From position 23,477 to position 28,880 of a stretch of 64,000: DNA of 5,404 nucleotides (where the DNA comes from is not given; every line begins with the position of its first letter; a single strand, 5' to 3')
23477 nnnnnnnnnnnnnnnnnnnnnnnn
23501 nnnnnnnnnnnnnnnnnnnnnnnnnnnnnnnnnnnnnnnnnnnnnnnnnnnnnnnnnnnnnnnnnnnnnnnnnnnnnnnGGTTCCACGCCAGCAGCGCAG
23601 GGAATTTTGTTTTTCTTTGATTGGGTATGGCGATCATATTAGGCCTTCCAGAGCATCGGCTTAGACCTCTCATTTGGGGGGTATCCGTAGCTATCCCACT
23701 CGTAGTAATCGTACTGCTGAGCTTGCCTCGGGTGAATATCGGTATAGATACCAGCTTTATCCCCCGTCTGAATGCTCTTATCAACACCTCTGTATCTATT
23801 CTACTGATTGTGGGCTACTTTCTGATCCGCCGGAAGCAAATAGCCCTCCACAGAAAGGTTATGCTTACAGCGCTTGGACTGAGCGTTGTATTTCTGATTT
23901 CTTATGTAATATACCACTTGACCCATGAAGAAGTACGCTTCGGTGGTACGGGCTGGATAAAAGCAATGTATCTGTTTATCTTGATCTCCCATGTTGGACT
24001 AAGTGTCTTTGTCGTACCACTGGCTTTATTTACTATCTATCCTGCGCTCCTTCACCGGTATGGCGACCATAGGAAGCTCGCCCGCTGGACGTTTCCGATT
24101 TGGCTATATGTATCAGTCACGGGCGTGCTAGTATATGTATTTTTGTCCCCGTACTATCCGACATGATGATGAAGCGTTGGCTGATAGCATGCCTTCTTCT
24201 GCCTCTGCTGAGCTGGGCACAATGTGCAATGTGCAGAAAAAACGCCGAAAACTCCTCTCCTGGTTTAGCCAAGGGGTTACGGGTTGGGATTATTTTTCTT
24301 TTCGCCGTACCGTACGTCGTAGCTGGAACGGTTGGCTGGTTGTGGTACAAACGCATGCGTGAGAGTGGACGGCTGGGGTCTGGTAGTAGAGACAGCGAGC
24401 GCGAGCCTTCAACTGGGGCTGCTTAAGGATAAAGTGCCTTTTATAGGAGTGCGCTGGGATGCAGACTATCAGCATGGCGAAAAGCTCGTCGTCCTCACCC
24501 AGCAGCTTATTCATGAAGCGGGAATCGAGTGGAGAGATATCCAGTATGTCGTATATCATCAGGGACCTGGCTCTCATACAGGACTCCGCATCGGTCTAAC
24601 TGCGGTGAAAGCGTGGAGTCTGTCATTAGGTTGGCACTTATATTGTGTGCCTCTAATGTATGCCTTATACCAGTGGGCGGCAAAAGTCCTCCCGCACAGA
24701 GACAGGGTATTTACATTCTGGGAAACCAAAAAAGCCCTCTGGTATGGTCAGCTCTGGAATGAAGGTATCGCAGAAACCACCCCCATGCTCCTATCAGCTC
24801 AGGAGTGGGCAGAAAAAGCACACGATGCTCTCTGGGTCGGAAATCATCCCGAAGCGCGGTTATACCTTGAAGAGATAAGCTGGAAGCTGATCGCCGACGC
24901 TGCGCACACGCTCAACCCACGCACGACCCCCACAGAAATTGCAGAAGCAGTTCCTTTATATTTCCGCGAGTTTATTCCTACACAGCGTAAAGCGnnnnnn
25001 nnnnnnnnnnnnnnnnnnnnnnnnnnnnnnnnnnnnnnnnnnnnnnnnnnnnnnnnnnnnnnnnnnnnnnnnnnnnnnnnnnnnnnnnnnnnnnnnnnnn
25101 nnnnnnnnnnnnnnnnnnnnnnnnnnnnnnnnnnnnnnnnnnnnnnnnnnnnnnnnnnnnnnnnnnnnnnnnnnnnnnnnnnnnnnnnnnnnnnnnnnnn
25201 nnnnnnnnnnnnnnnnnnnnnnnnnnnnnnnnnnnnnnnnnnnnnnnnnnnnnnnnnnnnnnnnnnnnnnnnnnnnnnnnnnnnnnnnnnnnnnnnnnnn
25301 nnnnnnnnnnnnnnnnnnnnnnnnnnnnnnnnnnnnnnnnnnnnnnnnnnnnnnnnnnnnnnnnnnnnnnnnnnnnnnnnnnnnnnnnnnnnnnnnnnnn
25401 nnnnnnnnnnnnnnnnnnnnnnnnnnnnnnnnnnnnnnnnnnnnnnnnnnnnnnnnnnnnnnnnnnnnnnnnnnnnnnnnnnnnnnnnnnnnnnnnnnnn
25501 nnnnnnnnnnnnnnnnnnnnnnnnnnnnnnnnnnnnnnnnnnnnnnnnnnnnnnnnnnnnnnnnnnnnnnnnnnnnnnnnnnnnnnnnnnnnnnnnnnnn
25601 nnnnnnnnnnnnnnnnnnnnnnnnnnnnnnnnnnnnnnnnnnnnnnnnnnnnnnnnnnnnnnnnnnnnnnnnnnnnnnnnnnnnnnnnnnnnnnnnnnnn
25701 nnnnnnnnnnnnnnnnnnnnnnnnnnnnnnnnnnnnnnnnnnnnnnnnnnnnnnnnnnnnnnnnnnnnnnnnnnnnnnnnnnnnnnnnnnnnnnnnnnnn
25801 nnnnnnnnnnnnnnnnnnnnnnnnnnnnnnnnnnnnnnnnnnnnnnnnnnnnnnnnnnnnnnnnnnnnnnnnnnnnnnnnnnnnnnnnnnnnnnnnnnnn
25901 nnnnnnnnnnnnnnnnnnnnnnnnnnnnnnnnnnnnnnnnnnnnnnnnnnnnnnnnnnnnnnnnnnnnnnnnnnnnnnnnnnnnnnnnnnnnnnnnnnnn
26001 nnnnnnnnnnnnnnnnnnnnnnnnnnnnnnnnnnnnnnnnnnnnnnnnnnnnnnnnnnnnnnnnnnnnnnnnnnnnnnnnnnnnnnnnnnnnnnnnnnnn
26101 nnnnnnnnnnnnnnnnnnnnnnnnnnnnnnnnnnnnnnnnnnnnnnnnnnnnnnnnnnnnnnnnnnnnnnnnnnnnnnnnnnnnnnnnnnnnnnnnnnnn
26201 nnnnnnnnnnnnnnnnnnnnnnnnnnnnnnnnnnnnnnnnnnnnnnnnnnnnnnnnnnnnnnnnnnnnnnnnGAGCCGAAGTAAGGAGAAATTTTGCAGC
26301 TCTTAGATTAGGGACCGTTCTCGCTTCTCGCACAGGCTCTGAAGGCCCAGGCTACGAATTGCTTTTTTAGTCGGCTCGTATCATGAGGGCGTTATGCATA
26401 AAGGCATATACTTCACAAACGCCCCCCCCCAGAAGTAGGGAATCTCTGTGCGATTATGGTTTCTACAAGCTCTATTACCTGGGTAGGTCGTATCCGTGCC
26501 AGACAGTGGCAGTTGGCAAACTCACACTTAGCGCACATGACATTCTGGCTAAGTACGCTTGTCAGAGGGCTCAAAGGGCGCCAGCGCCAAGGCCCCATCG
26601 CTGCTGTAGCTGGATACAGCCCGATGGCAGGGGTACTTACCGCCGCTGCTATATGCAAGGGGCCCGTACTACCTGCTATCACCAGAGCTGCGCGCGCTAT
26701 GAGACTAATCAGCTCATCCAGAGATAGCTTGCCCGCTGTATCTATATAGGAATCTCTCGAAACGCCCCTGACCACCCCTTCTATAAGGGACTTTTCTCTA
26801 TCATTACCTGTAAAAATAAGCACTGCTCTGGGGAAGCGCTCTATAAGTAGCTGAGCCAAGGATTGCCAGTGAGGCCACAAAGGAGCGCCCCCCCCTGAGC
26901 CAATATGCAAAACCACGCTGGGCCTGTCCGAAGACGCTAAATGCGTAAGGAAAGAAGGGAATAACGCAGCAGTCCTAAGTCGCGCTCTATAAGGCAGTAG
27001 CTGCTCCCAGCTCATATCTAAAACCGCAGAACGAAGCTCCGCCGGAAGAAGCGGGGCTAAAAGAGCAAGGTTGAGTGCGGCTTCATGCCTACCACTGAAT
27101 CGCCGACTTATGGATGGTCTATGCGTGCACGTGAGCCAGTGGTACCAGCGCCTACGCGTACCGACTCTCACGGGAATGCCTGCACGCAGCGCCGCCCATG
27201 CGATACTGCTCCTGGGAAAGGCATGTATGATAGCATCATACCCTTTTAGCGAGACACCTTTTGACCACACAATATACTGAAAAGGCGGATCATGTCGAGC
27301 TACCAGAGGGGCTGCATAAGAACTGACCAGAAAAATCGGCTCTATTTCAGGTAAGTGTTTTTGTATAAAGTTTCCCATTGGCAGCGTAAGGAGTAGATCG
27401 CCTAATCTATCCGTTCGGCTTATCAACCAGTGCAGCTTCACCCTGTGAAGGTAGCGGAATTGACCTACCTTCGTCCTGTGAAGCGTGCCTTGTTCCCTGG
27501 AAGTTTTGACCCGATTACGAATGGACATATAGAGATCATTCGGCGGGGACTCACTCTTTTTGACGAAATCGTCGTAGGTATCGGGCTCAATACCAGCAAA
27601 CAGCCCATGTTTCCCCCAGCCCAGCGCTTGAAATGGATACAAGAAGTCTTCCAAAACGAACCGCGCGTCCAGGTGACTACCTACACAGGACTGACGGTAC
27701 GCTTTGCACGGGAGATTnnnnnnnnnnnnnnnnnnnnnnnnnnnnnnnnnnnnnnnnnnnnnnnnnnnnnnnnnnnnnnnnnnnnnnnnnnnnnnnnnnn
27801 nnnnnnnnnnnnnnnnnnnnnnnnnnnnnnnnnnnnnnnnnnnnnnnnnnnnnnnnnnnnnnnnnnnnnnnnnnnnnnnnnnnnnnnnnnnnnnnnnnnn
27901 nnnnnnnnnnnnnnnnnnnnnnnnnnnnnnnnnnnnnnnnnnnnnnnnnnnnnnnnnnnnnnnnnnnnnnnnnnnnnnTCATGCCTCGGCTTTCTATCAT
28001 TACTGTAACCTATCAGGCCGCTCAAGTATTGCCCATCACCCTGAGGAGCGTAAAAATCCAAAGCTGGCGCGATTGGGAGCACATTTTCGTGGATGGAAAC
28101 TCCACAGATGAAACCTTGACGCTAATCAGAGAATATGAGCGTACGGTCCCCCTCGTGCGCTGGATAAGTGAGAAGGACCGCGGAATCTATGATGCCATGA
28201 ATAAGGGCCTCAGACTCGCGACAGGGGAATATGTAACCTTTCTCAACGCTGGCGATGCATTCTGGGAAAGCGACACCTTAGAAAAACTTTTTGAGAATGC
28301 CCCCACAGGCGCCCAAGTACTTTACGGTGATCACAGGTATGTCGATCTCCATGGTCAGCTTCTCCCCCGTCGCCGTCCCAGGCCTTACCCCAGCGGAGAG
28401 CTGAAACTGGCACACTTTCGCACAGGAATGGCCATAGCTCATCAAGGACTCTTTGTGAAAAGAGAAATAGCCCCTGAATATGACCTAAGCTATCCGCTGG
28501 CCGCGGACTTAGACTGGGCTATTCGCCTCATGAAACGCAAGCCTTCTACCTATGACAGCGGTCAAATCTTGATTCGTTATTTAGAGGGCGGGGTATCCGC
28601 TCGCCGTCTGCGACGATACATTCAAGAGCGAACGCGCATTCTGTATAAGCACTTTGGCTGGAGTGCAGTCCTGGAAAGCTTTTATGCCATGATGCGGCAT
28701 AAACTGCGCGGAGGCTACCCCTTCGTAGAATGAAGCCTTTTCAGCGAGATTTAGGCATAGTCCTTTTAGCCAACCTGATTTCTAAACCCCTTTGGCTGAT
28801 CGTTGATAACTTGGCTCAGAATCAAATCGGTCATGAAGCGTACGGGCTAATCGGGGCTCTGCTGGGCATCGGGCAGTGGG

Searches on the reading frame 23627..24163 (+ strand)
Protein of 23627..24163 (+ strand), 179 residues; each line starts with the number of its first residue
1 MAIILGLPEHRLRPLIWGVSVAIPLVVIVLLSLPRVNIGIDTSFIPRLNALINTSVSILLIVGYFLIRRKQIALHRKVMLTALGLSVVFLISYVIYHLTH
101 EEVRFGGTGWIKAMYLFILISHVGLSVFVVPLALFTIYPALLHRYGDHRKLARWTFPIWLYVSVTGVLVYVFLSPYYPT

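Call 63: search_protein_families(library=pfam, proteins=[window:23627-24163:+], max_evalue=0.00001)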
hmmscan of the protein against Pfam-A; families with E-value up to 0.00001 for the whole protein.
window:23627-24163:+ (179 aa): 1 family
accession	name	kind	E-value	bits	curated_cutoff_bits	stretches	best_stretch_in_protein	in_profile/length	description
PF04238.17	DUF420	-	2.2e-43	148.1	30.5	1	45-173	1-130/130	Protein of unknown function (DUF420)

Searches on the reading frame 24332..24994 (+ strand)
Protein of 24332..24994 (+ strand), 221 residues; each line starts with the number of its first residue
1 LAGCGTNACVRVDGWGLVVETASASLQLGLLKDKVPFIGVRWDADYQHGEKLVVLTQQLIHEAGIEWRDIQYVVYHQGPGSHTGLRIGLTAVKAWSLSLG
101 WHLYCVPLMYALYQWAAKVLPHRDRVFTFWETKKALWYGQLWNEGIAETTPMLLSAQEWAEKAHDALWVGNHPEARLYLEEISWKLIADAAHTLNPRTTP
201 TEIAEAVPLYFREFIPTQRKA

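Call 63: search_protein_families(library=pfam, proteins=[window:24332-24994:+], max_evalue=0.00001)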
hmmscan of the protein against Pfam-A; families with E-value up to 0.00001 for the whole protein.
window:24332-24994:+ (221 aa): 1 family
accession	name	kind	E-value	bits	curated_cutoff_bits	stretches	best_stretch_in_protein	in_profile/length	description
PF00814.31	TsaD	-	1e-13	52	24.8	1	44-113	25-94/264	tRNA N6-adenosine threonylcarbamoyltransferase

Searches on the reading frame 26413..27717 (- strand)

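Call 30: search_protein_families(library=pfam, proteins=[window:26413-27717:-], max_evalue=0.00001)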
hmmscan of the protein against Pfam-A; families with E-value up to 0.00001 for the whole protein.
window:26413-27717:- (434 aa): 1 family
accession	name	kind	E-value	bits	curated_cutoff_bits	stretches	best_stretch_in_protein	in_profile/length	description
PF01075.23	Glyco_transf_9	-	9.2e-24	84.5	22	1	157-403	10-241/247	Glycosyltransferase family 9 (heptosyltransferase)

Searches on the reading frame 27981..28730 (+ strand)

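Call 30: search_protein_families(library=pfam, proteins=[window:27981-28730:+], max_evalue=0.00001)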
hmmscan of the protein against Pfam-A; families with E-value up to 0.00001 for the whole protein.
window:27981-28730:+ (250 aa): 2 families
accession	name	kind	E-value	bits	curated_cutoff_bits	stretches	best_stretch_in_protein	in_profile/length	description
PF00535.33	Glycos_transf_2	-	1.5e-24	87.3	23.3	1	5-153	1-152/168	Glycosyl transferase family 2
PF10111.15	Glyco_tranf_2_2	-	6.2e-06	26.3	27.3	1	30-104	28-103/276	Glycosyltransferase like family 2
